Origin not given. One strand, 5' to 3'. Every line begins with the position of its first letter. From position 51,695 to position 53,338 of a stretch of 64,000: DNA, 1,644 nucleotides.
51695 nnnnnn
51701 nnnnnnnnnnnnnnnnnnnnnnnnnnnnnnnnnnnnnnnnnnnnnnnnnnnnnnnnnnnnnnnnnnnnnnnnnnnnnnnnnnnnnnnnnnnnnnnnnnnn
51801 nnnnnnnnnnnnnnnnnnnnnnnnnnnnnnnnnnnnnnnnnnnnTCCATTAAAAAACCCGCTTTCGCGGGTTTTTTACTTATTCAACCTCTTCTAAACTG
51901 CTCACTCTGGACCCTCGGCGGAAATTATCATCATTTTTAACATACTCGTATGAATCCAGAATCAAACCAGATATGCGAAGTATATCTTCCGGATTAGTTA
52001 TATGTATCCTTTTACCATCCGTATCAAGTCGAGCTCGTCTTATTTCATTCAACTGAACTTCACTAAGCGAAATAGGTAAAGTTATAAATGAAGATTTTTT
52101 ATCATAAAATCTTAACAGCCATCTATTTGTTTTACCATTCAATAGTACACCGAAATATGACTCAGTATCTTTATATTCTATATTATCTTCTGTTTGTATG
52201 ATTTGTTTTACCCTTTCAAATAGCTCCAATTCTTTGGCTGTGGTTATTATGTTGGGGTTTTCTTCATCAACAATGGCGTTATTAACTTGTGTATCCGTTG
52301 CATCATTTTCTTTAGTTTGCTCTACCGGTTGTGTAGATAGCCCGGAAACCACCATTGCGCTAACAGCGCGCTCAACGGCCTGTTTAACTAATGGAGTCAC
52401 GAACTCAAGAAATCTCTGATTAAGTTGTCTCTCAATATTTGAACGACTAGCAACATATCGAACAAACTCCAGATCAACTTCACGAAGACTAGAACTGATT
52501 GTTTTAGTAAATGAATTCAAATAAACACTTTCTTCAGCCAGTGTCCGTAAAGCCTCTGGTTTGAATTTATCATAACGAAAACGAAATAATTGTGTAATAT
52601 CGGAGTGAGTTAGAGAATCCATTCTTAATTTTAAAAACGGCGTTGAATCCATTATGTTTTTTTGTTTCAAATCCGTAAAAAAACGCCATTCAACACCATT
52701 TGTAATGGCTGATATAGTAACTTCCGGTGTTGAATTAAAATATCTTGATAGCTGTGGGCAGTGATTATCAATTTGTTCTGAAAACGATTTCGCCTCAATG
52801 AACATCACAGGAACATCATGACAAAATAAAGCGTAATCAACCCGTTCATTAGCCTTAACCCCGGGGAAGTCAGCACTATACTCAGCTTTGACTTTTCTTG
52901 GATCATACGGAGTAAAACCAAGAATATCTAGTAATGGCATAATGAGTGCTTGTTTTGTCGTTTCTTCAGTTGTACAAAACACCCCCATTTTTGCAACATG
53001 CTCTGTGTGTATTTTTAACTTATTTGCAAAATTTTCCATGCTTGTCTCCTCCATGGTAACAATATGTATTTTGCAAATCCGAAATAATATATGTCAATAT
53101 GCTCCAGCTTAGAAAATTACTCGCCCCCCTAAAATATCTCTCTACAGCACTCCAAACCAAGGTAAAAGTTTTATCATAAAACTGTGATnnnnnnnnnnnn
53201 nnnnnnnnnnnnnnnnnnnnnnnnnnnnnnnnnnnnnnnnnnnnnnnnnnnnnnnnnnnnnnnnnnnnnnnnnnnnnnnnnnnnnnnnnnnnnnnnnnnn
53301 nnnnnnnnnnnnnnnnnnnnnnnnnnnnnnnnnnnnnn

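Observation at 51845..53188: AT-rich moron inside the baseplate operon encoding an orphan HsdR-N-like PD-(D/E)xK nuclease-domain protein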

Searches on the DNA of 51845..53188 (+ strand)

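Call 10: search_dna_similar(query=window:51845-53188:+, collection=phages, mode=near, max_rows=30)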
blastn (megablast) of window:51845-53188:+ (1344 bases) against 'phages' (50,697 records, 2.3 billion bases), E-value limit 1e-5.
No match.

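Call 87: search_dna_similar(query=window:51879-53039:+, collection=ecoli_genomes, mode=distant, max_rows=40, rows=spread)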
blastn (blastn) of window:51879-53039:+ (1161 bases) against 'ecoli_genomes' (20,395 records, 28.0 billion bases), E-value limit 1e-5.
Records with a match: 32; places in all: 32; records where one place covers at least 80% of the query: 27.
Genomes with a match: 32 of 5426; with a place that covers at least 80% of the query: 27. Places per genome that has any: lowest 1, median 1, highest 1. On chromosomes: 32 places; on plasmids: 0.
Best place of each record, by identity: >=99% 24; 60-80% 8.
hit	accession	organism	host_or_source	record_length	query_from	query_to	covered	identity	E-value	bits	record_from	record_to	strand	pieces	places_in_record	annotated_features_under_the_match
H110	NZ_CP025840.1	Escherichia coli strain 214-4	Homo sapiens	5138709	1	1161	100%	99.8%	0e+0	2085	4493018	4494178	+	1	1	type I restriction endonuclease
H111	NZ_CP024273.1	Escherichia coli strain F9792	missing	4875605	1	1161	100%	99.8%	0e+0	2085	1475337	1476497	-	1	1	type I restriction endonuclease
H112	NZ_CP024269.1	Escherichia coli strain F8111-1SC3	missing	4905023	1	1161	100%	99.8%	0e+0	2085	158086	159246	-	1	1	type I restriction endonuclease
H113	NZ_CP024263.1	Escherichia coli O169:H41 strain F6326-C1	missing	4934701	1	1161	100%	99.8%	0e+0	2085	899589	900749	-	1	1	type I restriction endonuclease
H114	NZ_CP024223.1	Escherichia coli O169:H41 strain 2014EL-1345-2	missing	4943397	1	1161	100%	99.8%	0e+0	2085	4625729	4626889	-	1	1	type I restriction endonuclease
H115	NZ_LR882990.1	Escherichia coli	-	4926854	1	1161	100%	99.8%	0e+0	2085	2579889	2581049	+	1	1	type I restriction endonuclease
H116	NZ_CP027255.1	Escherichia coli strain EC11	cow dung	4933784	1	1161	100%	99.7%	0e+0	2076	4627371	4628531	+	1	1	type I restriction endonuclease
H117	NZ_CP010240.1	Escherichia coli strain C7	cow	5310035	1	1161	100%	99.7%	0e+0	2076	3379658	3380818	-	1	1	type I restriction endonuclease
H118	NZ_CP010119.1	Escherichia coli strain C3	cow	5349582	1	1161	100%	99.7%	0e+0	2076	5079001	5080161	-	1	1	type I restriction endonuclease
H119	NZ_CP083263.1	Escherichia coli strain JNU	Environmental waters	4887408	1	1161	100%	99.7%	0e+0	2076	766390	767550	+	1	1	type I restriction endonuclease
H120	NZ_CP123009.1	Escherichia coli O155 strain NWU_3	Bos taurus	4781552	1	1161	100%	99.7%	0e+0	2076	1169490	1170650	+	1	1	type I restriction endonuclease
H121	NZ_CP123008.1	Escherichia coli strain NWU_4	Bos taurus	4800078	1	1161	100%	99.7%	0e+0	2076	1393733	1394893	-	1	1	type I restriction endonuclease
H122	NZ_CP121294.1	Escherichia coli O155:H21 strain NWU_1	North West province, South Africa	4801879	1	1161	100%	99.7%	0e+0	2076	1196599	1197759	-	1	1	type I restriction endonuclease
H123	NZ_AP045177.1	Escherichia coli strain JNEC-KY180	Homo sapiens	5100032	1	1161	100%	99.7%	0e+0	2076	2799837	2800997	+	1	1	type I restriction endonuclease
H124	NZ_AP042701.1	Escherichia coli strain OkiPb01716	bovine feces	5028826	1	1161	100%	99.7%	0e+0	2076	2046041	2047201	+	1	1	type I restriction endonuclease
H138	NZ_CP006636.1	Escherichia coli PCN061 strain PCN061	-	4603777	458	1161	61%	71.8%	1e-95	360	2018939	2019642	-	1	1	type I restriction endonuclease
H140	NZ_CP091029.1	Escherichia coli strain STEC384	pork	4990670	458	1161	61%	70.4%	2e-85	326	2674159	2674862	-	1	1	type I restriction endonuclease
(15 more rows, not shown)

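Call 88: get_annotated_region(hit=H138, flank=7000)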
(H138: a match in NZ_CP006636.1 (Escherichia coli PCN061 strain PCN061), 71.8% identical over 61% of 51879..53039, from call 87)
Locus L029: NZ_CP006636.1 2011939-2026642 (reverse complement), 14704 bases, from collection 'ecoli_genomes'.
description: Escherichia coli PCN061 chromosome, complete genome
organism: Escherichia coli PCN061 strain PCN061 (NCBI taxid 1358422)
replicon: chromosome; assembly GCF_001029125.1
host: -; source: -; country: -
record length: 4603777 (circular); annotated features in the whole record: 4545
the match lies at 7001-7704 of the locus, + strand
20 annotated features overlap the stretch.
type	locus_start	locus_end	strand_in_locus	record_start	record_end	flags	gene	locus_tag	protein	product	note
CDS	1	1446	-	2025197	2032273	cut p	yeeJ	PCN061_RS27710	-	inverse autotransporter adhesin YeeJ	internal stop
tRNA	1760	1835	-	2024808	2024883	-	-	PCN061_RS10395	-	tRNA-Asn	-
CDS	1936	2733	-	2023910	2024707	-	mtfA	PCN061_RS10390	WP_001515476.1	DgsA anti-repressor MtfA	-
tRNA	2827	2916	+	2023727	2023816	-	-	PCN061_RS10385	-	tRNA-Ser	-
CDS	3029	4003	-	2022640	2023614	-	-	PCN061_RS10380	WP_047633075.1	tyrosine-type recombinase/integrase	-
CDS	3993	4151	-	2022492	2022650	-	-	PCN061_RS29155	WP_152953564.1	hypothetical protein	-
CDS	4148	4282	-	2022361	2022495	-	-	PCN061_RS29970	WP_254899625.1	hypothetical protein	-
CDS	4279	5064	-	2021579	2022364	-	-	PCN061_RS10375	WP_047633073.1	ParB/RepB/Spo0J family partition protein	-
CDS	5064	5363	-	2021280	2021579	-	-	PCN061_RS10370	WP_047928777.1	hypothetical protein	-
CDS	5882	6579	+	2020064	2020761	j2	-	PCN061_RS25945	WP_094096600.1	IS1-like element IS1A family transposase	programmed frameshift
CDS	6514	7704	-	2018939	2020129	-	-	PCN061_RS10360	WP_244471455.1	type I restriction endonuclease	-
CDS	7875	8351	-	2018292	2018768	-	racR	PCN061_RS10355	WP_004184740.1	DNA-binding transcriptional repressor RacR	-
CDS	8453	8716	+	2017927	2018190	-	-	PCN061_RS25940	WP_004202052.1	helix-turn-helix domain-containing protein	-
CDS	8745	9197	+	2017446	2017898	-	-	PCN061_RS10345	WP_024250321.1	YmfL family putative regulatory protein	-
CDS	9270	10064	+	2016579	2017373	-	-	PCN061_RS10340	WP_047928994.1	DNA adenine methylase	-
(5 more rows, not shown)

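Call 89: get_annotated_region(hit=H140, flank=7000)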
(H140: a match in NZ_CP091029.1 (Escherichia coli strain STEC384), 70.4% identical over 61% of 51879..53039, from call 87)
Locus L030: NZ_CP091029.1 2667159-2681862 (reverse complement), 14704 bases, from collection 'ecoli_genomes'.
description: Escherichia coli strain STEC384 chromosome, complete genome
organism: Escherichia coli strain STEC384 (NCBI taxid 562)
replicon: chromosome; assembly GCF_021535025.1
host: -; source: pork; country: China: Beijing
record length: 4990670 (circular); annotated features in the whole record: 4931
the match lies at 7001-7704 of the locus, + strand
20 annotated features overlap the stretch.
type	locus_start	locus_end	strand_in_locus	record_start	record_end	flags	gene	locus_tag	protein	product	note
CDS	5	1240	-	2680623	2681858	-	-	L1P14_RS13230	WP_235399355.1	tyrosine-type recombinase/integrase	-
CDS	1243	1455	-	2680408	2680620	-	xisR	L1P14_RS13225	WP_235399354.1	excisionase family protein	-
CDS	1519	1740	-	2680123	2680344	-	-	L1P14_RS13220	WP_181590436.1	hypothetical protein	-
CDS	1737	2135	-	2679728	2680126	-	-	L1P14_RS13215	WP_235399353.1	hypothetical protein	-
CDS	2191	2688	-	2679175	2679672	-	-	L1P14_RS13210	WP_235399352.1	siphovirus Gp157 family protein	-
CDS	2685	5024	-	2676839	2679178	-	-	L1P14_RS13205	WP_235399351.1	exodeoxyribonuclease VIII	-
CDS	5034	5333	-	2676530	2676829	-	-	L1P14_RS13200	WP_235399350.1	host-nuclease inhibitor Gam family protein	-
CDS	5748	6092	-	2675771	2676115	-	-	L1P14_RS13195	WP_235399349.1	hypothetical protein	-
CDS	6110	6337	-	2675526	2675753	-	-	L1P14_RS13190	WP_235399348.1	hypothetical protein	-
CDS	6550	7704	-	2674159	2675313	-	-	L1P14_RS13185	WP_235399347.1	type I restriction endonuclease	-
CDS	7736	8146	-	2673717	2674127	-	-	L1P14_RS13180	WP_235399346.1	helix-turn-helix domain-containing protein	-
CDS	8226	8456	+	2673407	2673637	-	-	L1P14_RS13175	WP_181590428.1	Cro/CI family transcriptional regulator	-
CDS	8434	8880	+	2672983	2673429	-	-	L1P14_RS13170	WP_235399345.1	toxin YdaT family protein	-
CDS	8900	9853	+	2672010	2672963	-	-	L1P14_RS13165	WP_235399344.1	replication protein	-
CDS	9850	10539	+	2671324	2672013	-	-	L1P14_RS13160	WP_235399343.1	replication protein P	-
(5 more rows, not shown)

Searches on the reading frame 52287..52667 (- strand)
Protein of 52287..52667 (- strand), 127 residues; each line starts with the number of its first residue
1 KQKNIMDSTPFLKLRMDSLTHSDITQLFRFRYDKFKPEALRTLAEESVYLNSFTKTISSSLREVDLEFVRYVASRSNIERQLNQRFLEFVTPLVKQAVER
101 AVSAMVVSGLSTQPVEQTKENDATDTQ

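Call 74: search_protein_families(proteins=[window:52287-52667:-], library=ncbifam, max_evalue=10)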
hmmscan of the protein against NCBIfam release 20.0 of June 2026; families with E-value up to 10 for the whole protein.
seq(127 aa): 1 family
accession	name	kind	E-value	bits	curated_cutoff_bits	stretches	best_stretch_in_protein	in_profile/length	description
NF052282.1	PLP_TF_PdxR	equivalog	0.018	14.1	320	1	30-62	270-304/448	MocR-like pyridoxine biosynthesis transcription factor PdxR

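Call 75: search_protein_families(proteins=[window:52287-52667:-], library=padloc, max_evalue=10)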
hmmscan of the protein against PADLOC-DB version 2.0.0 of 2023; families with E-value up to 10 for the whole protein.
seq(127 aa): 1 family
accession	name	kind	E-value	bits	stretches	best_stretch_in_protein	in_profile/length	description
PDLC03499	REase_II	-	0.0092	13.7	1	53-105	183-233/241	Type II restriction enzyme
